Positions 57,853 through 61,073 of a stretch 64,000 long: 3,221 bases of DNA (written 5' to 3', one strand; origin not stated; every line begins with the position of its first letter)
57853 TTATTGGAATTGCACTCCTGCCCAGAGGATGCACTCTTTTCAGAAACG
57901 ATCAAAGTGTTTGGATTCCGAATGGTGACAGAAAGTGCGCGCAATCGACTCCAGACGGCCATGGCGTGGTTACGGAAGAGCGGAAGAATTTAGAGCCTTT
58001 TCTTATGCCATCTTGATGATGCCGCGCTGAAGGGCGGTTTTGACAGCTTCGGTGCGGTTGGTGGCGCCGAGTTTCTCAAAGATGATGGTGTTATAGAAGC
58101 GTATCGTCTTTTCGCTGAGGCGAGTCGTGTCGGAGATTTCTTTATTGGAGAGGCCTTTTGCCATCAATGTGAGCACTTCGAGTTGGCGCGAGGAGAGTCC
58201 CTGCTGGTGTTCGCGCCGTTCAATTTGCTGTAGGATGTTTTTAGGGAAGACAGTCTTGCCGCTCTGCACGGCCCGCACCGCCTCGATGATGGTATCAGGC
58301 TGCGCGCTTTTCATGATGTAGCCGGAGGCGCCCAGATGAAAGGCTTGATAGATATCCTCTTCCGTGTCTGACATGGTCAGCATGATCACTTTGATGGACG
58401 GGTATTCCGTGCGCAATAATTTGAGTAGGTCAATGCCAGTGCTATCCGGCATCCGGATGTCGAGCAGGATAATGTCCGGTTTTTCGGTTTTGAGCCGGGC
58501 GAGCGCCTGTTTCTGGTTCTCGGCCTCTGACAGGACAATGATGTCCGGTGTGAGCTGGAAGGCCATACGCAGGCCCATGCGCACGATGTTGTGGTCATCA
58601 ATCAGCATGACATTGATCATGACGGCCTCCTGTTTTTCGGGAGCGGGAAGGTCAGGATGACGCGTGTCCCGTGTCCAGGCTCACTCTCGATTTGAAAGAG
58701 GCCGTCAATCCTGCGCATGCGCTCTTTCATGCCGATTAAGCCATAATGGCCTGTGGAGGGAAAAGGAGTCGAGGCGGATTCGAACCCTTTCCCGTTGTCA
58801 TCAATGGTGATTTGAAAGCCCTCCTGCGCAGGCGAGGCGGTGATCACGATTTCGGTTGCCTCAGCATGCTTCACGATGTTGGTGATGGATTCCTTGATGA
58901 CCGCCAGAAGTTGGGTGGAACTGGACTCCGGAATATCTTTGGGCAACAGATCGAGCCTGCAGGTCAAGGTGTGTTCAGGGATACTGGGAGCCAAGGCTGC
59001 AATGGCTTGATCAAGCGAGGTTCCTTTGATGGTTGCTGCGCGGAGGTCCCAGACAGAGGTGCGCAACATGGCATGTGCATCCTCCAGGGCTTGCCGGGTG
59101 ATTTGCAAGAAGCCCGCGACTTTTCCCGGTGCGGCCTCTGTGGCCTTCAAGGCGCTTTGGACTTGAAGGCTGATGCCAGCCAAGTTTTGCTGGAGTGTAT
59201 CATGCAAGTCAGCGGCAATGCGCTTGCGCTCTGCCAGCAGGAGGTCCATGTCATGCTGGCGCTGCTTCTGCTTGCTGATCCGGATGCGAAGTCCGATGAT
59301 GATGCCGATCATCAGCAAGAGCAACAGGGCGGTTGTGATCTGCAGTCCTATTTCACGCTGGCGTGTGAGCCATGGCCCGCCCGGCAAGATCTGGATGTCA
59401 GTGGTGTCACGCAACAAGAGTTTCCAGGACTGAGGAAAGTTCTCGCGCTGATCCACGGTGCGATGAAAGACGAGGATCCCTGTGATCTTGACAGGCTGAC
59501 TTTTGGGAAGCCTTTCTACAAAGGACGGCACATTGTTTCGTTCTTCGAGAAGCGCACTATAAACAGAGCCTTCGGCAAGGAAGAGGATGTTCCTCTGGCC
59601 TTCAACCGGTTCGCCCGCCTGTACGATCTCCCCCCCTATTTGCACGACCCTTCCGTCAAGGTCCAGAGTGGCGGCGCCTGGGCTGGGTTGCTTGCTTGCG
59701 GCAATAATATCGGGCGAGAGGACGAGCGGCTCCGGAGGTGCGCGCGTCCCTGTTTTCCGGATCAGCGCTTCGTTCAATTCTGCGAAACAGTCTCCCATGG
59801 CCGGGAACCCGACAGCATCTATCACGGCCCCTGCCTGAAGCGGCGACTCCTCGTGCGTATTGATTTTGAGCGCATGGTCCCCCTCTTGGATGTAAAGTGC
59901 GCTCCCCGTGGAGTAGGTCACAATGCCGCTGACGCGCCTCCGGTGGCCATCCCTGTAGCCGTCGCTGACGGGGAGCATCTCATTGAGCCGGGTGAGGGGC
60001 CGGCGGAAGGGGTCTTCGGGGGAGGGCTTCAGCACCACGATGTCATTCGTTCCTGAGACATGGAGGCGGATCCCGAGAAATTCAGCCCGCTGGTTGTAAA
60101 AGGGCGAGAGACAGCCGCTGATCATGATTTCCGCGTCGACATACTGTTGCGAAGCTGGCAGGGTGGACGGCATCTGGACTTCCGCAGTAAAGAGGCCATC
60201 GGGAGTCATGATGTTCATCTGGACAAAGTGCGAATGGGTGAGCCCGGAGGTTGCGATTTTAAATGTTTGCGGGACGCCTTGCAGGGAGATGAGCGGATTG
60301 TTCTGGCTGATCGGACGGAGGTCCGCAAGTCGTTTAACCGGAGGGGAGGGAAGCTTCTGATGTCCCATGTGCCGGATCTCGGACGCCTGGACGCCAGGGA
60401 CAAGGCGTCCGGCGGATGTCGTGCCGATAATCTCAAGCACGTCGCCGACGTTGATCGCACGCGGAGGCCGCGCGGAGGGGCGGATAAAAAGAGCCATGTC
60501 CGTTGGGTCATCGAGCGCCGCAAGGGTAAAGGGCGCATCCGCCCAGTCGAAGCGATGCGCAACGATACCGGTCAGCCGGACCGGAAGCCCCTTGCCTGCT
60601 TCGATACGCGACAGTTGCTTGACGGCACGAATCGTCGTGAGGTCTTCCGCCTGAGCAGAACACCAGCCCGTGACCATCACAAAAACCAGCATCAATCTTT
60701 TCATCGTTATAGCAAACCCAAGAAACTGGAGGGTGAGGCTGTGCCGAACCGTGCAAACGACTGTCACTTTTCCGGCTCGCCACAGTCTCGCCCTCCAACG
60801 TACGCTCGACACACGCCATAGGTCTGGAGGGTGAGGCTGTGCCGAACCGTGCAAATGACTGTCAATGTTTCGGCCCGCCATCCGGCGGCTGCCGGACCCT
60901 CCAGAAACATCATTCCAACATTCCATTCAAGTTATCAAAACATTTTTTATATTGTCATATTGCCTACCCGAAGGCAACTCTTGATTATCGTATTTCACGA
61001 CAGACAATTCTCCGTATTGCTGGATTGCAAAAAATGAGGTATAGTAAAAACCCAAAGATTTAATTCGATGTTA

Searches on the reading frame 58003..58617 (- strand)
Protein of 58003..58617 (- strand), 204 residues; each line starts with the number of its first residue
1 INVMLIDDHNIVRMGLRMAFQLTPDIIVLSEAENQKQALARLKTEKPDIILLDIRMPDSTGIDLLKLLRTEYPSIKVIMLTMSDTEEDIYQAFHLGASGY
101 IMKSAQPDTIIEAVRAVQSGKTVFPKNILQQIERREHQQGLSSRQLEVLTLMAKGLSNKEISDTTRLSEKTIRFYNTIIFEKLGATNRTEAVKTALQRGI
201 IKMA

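Call 20: search_protein_families(library=pfam, proteins=[window:58003-58617:-], max_evalue=0.001)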
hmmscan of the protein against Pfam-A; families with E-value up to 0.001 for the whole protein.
window:58003-58617:- (204 aa): 3 families
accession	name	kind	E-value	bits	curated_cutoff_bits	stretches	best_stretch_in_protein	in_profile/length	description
PF00072.30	Response_reg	-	2e-29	102.4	30.2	1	3-115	1-111/111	Response regulator receiver domain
PF00196.25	GerE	-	3e-18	65.6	23.5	1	140-194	2-56/57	Bacterial regulatory proteins, luxR family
PF08281.18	Sigma70_r4_2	-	5.3e-05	23.2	25.7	1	140-174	10-45/54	Sigma-70, region 4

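Call 70: search_protein_families(library=padloc, proteins=[window:58006-58617:-], max_evalue=0.001)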
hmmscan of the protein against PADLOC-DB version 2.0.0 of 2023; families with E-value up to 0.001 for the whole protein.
window:58006-58617:- (204 aa): 1 family
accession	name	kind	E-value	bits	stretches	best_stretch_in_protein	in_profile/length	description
PDLC01855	CARF3--CARF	-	1.9e-05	22.5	1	127-182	204-259/288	-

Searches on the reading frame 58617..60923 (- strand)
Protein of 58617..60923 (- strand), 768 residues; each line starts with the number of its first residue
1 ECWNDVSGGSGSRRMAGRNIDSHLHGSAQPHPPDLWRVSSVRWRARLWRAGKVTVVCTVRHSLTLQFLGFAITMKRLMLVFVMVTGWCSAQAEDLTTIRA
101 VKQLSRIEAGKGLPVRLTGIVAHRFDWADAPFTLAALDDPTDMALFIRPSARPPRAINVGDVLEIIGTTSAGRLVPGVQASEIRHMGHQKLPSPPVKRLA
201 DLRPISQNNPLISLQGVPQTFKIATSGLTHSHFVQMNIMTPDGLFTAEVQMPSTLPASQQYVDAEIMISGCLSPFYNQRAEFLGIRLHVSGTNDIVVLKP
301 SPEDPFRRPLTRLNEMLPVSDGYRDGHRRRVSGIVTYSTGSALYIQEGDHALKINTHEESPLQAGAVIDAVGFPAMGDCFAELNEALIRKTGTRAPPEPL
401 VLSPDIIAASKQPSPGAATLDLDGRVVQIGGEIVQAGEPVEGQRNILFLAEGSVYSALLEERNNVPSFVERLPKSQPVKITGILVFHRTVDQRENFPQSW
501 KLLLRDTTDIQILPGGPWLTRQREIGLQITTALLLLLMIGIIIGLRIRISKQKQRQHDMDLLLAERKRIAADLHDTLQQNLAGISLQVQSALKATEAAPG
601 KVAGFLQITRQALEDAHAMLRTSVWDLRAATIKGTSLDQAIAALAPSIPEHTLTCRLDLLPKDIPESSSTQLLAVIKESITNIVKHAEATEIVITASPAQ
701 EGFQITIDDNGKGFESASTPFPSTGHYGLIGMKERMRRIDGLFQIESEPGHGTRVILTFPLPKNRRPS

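Call 20: search_protein_families(library=pfam, proteins=[window:58617-60923:-], max_evalue=0.001)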
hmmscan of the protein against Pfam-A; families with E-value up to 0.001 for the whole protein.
window:58617-60923:- (768 aa): 3 families
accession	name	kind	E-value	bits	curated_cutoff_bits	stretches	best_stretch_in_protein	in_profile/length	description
PF07730.19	HisKA_3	-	1.1e-14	55.1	24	1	565-630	1-66/68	Histidine kinase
PF02518.31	HATPase_c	-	5.2e-13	49.8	26.4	1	670-762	4-110/111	Histidine kinase-, DNA gyrase B-, and HSP90-like ATPase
PF13581.12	HATPase_c_2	-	2.7e-05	24.6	27.4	1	664-739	24-112/127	Histidine kinase-like ATPase domain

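Call 70: search_protein_families(library=padloc, proteins=[window:58620-60704:-], max_evalue=0.001)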
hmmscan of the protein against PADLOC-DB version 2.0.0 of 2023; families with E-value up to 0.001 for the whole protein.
window:58620-60704:- (695 aa): 0 families
